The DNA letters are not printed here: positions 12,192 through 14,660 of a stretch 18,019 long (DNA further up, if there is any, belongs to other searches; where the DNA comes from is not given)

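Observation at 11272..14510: IPPS-fold protein with degenerate second Asp-rich motif, translationally coupled to a family-B DNA polymerase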

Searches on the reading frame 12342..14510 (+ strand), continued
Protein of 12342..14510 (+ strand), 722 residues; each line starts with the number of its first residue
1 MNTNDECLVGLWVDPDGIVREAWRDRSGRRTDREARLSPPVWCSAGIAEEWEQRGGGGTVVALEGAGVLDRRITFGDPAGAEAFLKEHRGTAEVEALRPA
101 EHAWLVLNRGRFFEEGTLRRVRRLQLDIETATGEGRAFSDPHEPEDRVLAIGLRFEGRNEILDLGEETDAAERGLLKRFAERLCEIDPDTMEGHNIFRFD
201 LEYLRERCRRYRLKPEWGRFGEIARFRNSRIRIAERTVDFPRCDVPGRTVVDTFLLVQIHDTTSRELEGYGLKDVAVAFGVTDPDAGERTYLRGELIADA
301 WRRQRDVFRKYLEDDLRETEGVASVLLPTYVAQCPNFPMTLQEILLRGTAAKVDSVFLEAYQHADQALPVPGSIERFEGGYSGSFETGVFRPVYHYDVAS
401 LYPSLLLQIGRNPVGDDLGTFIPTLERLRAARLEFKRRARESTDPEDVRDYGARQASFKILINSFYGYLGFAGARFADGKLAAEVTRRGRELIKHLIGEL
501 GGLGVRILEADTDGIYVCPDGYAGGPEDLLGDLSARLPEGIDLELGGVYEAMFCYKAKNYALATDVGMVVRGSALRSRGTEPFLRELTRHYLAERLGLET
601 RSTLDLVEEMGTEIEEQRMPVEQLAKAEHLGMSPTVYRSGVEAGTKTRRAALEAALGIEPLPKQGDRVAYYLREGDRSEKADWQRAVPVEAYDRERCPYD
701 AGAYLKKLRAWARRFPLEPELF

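Call 39: search_solved_structures(query=window:12342-14507:+, max_evalue=0.001)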
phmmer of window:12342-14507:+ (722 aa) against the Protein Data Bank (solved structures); distinct sequences matched with E-value up to 0.001: 86 (the best 60 are shown).
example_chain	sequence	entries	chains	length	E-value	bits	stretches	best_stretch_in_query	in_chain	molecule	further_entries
1wn7_A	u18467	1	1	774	6.9e-32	113.9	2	416-706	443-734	Family B DNA Polymerase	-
1wns_A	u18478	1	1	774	1.8e-31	112.5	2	416-706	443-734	DNA POLYMERASE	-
1qht_A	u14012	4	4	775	2.7e-31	111.9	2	417-706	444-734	PROTEIN (DNA POLYMERASE) | DNA polymerase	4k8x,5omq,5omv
5h12_A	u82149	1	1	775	5.9e-31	110.8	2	417-706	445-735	Deep Vent DNA Polymerase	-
6is7_A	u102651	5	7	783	6.9e-31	110.6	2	417-706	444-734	DNA polymerase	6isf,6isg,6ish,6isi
4k8z_A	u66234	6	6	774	7.1e-31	110.6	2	416-706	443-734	DNA polymerase | DNA polymerase,DNA polymerase,DNA polymerase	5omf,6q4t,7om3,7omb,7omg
2jgu_A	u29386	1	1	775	7.7e-31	110.4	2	409-706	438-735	DNA POLYMERASE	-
3a2f_A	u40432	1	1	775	2.7e-30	108.7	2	409-706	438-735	DNA polymerase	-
7tqw_A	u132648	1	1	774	3.7e-30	108.2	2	416-706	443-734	DNA polymerase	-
4flt_A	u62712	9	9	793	4.6e-30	107.9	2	416-706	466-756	DNA polymerase 1 | Pyrococcus abyssi B family DNA polymerase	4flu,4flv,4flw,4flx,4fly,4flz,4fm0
1tgo_A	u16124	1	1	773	5.3e-30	107.7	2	416-706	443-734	PROTEIN (THERMOSTABLE B DNA POLYMERASE)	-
5vu5_A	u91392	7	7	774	6.5e-30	107.4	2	416-706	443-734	DNA polymerase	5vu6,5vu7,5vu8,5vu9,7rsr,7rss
8s84_A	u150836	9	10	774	7.9e-30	107.1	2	416-707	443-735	DNA polymerase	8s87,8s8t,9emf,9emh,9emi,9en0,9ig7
7b07_A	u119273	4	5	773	1e-29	106.7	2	416-707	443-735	DNA polymerase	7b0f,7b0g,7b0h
7rsu_A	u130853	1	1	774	1.5e-29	106.2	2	416-706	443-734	DNA polymerase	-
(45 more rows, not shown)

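Call 73: list_cluster_members(proteins=[P0001, window:12342-14507:+, P0002])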
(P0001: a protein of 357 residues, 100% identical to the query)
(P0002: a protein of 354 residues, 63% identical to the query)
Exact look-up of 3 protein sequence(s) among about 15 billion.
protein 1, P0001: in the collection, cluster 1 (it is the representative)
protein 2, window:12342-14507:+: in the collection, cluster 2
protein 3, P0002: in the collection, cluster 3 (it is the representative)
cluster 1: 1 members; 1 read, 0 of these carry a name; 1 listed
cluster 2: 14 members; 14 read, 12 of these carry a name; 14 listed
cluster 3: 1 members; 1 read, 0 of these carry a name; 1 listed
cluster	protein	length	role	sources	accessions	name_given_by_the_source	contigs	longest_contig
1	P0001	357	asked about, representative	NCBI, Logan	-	-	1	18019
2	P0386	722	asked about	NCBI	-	-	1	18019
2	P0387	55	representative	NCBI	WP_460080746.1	hypothetical protein [Streptomyces variabilis]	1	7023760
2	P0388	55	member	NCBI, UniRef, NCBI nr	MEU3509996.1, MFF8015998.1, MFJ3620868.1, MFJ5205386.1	hypothetical protein ACIPSH_22355 [Streptomyces iakyrus] | ABC transporter permease n=2 Tax=unclassified Streptomyces TaxID=2593676 ... | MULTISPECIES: hypothetical protein [unclassified Streptomyces]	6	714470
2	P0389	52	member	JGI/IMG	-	hypothetical protein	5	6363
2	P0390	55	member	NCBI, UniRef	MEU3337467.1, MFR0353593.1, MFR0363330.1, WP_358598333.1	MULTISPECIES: hypothetical protein [Streptomyces] | hypothetical protein n=1 Tax=Streptomyces TaxID=1883 RepID=UPI0033C2E4BE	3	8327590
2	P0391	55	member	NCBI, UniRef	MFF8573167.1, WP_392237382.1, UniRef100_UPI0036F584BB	hypothetical protein ACF06L_18340 [Streptomyces sp. NPDC015408] | hypothetical protein n=1 Tax=Streptomyces sp. NPDC015408 TaxID=3364956 RepID=UPI0036F584BB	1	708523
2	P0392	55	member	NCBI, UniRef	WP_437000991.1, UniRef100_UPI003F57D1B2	hypothetical protein [Streptomyces sp. enrichment culture] | hypothetical protein n=1 Tax=Streptomyces sp. enrichment culture TaxID=1795815 ...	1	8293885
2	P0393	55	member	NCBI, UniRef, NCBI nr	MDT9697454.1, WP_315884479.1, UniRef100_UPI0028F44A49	hypothetical protein [Streptomyces sp. P17] | hypothetical protein n=1 Tax=Streptomyces sp. P17 TaxID=3074716 RepID=UPI0028F44A49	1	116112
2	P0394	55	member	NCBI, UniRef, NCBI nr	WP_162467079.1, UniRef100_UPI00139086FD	hypothetical protein [Streptomyces cavernae] | hypothetical protein n=1 Tax=Streptomyces cavernae TaxID=2259034 RepID=UPI00139086FD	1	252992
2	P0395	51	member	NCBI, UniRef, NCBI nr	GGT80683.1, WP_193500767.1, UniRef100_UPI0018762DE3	hypothetical protein [Streptomyces coeruleorubidus] | hypothetical protein n=1 Tax=Streptomyces coeruleorubidus TaxID=116188 RepID=UPI0018762DE3 | hypothetical protein [Streptomyces bellus]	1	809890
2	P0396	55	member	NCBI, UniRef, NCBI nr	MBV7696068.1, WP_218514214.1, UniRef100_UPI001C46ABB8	hypothetical protein [Streptomyces sp. TRM70350] | hypothetical protein n=1 Tax=Streptomyces sp. TRM70350 TaxID=2856165 RepID=UPI001C46ABB8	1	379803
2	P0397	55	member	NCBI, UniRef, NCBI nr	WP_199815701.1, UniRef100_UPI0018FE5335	hypothetical protein [Streptomyces griseus] | hypothetical protein n=1 Tax=Streptomyces griseus TaxID=1911 RepID=UPI0018FE5335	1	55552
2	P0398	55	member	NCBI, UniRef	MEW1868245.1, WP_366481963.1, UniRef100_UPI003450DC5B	hypothetical protein AB0420_08725 [Streptomyces caelestis] | hypothetical protein n=1 Tax=Streptomyces caelestis TaxID=36816 RepID=UPI003450DC5B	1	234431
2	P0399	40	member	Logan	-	-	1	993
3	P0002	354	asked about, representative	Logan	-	-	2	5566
